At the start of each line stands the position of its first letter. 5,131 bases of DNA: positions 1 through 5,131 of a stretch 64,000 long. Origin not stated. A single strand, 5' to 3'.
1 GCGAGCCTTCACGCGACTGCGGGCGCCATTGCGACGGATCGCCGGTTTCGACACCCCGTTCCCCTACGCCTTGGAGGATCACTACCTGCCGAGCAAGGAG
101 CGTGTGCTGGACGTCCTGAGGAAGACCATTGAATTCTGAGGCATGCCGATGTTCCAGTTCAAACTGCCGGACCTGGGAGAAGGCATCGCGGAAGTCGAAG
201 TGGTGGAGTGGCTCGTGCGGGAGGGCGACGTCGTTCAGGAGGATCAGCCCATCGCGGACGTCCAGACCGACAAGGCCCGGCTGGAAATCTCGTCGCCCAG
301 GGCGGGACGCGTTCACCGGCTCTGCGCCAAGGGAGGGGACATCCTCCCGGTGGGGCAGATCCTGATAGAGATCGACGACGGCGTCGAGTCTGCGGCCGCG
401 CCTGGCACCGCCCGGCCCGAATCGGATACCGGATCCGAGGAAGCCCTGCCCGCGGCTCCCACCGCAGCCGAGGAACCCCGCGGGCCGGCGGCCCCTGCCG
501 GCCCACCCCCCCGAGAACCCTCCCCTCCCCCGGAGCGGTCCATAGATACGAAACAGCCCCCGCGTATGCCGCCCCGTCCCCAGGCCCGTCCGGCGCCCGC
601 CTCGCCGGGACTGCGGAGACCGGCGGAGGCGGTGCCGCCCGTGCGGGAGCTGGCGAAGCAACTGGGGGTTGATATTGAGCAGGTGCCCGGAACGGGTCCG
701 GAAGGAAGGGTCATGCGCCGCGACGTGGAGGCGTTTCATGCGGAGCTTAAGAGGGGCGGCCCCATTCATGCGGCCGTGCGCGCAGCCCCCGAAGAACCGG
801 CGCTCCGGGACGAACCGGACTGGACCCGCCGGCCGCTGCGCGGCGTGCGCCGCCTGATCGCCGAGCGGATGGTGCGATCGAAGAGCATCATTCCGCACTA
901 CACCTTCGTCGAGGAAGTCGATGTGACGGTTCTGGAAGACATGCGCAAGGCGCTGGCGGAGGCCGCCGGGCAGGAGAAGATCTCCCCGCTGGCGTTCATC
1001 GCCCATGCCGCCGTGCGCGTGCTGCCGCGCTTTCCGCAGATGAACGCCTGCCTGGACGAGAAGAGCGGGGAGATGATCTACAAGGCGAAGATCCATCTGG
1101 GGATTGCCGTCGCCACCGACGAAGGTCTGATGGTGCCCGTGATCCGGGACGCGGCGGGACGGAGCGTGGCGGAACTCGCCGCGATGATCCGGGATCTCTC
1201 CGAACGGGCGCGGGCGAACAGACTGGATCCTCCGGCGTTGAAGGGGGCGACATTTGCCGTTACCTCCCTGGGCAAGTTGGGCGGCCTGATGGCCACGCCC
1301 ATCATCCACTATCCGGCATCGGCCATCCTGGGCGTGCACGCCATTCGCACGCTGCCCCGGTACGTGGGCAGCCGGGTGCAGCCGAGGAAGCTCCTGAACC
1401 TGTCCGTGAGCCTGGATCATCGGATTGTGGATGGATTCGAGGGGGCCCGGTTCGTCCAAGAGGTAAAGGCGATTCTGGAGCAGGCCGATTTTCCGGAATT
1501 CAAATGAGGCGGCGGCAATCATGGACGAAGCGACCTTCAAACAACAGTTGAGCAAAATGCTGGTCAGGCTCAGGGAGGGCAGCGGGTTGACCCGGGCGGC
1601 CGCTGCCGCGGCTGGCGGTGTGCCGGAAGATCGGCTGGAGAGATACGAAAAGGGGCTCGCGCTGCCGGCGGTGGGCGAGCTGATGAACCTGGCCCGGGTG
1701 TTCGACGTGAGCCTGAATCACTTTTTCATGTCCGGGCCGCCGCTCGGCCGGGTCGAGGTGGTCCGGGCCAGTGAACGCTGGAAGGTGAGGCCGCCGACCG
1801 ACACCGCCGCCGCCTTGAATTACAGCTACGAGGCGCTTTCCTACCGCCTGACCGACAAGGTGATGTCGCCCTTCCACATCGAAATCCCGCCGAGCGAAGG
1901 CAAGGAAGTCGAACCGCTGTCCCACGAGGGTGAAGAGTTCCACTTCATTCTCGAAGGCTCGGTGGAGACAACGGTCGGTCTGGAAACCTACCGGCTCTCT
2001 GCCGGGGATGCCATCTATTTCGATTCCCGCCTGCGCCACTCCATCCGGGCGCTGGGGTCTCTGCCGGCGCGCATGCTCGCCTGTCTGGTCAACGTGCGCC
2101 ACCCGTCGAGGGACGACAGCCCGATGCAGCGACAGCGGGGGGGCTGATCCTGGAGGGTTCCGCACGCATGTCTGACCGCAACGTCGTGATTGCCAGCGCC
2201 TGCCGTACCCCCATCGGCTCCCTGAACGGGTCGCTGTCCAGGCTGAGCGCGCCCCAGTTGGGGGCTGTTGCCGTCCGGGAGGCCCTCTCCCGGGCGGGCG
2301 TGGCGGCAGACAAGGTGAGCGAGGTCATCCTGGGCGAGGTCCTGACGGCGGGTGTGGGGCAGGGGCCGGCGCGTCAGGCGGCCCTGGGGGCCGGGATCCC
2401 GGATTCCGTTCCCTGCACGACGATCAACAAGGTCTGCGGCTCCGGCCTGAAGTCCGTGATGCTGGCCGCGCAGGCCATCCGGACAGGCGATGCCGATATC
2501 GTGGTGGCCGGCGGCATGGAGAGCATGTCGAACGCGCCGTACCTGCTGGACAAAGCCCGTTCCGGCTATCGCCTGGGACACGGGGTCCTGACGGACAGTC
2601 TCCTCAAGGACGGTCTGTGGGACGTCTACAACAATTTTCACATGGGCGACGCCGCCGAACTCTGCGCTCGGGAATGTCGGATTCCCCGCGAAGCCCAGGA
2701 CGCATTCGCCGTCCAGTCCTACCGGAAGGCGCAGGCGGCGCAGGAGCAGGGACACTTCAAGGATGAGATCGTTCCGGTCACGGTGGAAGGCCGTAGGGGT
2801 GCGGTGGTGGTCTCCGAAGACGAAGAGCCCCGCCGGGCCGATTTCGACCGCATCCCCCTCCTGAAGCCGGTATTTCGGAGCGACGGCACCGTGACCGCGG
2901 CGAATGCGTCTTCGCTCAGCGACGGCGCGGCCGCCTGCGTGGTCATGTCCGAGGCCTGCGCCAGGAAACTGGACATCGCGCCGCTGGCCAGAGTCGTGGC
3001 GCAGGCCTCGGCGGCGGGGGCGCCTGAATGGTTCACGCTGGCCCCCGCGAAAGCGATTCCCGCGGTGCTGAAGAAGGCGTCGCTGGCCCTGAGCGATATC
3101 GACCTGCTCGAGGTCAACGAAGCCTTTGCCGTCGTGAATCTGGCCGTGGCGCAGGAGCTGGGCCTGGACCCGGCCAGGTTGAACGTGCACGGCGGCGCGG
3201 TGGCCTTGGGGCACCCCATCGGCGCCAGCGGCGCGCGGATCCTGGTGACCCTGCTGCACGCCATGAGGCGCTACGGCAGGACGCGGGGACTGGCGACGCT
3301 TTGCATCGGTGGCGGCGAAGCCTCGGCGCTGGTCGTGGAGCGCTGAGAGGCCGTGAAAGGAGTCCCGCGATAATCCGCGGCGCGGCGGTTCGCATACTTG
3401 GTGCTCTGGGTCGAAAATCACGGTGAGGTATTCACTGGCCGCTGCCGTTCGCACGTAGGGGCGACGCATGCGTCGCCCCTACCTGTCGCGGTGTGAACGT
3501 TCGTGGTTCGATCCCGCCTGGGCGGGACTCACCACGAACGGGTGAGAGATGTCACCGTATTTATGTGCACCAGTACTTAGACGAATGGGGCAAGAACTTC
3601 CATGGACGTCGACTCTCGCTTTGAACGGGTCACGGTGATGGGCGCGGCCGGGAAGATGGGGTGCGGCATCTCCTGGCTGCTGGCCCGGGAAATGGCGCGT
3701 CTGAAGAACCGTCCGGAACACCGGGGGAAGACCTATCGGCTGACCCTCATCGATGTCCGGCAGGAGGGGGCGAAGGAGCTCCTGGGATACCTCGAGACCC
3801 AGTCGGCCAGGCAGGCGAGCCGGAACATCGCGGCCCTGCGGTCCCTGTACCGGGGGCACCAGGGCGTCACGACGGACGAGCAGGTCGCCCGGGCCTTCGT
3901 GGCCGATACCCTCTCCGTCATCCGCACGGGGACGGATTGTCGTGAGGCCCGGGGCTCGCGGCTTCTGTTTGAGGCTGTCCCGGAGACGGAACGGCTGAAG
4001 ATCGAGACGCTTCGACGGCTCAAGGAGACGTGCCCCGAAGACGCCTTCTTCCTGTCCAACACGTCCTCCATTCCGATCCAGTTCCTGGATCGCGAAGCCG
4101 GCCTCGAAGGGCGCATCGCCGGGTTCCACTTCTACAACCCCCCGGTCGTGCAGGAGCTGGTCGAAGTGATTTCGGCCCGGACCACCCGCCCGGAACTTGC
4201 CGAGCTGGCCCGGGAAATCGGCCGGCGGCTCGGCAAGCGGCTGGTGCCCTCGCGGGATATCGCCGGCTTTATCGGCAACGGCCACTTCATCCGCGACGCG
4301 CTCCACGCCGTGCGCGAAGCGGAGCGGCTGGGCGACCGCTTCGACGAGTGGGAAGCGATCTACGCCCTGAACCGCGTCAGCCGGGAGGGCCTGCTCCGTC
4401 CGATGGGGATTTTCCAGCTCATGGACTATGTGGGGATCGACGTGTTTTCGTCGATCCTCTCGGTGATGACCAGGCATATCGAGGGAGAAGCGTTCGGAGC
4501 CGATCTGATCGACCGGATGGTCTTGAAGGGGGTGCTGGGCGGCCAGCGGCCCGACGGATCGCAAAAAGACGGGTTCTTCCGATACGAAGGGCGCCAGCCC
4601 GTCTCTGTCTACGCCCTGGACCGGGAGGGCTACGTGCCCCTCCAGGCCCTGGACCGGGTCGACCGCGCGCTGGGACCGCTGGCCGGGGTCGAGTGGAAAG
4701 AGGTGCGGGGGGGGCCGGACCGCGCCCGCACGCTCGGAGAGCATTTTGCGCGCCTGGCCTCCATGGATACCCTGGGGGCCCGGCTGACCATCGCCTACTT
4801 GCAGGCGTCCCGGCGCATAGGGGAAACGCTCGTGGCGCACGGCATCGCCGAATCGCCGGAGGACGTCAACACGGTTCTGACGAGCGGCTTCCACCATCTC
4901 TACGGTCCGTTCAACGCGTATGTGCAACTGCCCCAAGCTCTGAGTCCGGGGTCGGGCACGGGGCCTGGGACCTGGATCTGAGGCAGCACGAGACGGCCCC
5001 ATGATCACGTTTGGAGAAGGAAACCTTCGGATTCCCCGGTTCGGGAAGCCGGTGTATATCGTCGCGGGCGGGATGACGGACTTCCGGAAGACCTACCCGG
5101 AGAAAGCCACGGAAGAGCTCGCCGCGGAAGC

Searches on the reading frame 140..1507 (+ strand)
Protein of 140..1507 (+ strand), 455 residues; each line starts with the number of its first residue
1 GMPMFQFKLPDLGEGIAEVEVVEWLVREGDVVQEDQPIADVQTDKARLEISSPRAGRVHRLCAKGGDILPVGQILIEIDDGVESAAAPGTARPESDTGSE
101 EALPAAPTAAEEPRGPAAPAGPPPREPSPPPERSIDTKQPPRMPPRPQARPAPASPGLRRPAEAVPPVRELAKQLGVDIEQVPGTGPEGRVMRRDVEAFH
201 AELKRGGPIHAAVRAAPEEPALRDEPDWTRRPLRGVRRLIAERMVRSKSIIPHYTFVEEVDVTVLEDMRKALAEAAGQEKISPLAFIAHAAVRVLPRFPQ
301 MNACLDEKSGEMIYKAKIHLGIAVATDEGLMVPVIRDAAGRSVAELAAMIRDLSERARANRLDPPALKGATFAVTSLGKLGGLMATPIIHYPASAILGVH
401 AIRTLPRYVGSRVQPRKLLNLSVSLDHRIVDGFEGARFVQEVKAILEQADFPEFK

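Call 100: search_protein_families(library=pfam, proteins=[window:140-1507:+], max_evalue=0.00001)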
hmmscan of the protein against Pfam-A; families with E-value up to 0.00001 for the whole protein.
window:140-1507:+ (455 aa): 3 families
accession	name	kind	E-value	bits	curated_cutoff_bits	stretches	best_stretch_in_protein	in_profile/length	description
PF00198.28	2-oxoacid_dh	-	1.4e-74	250.9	23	1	227-449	3-227/232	2-oxoacid dehydrogenases acyltransferase (catalytic domain)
PF00364.28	Biotin_lipoyl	-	2.6e-20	72.5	22.1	1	6-78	2-73/73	Biotin-requiring enzyme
PF02817.22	E3_binding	-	4.6e-14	52.8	23.7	1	164-197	3-36/36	e3 binding domain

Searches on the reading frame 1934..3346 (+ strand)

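Call 100: search_protein_families(library=pfam, proteins=[window:1934-3346:+], max_evalue=0.00001)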
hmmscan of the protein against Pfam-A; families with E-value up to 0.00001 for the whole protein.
window:1934-3346:+ (470 aa): 2 families
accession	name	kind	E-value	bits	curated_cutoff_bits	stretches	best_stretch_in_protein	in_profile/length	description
PF00108.29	Thiolase_N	-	3.5e-100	335.1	26.4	1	84-340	1-259/260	Thiolase, N-terminal domain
PF02803.24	Thiolase_C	-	2e-44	150.6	27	1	349-470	2-123/123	Thiolase, C-terminal domain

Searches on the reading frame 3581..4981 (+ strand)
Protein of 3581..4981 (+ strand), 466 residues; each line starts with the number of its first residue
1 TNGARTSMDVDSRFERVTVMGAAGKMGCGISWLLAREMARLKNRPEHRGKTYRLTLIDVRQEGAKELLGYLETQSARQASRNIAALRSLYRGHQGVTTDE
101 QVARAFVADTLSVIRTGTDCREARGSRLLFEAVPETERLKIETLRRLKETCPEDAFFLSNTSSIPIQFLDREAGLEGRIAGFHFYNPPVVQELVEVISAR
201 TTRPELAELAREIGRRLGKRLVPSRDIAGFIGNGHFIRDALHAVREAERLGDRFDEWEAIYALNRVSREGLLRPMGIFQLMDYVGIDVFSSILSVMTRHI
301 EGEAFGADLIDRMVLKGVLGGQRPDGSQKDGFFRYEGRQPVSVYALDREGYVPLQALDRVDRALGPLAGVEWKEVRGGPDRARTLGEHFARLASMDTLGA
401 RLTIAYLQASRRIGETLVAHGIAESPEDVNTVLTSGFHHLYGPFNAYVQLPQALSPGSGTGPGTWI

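Call 100: search_protein_families(library=pfam, proteins=[window:3581-4981:+], max_evalue=0.00001)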
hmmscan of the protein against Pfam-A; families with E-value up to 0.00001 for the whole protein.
window:3581-4981:+ (466 aa): 2 families
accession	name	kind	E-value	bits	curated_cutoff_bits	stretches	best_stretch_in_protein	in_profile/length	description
PF02737.24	3HCDH_N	-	1.7e-29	103.4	22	1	17-226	2-179/180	3-hydroxyacyl-CoA dehydrogenase, NAD binding domain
PF00725.27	3HCDH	-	5.7e-10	40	22.1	1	263-326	29-93/97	3-hydroxyacyl-CoA dehydrogenase, C-terminal domain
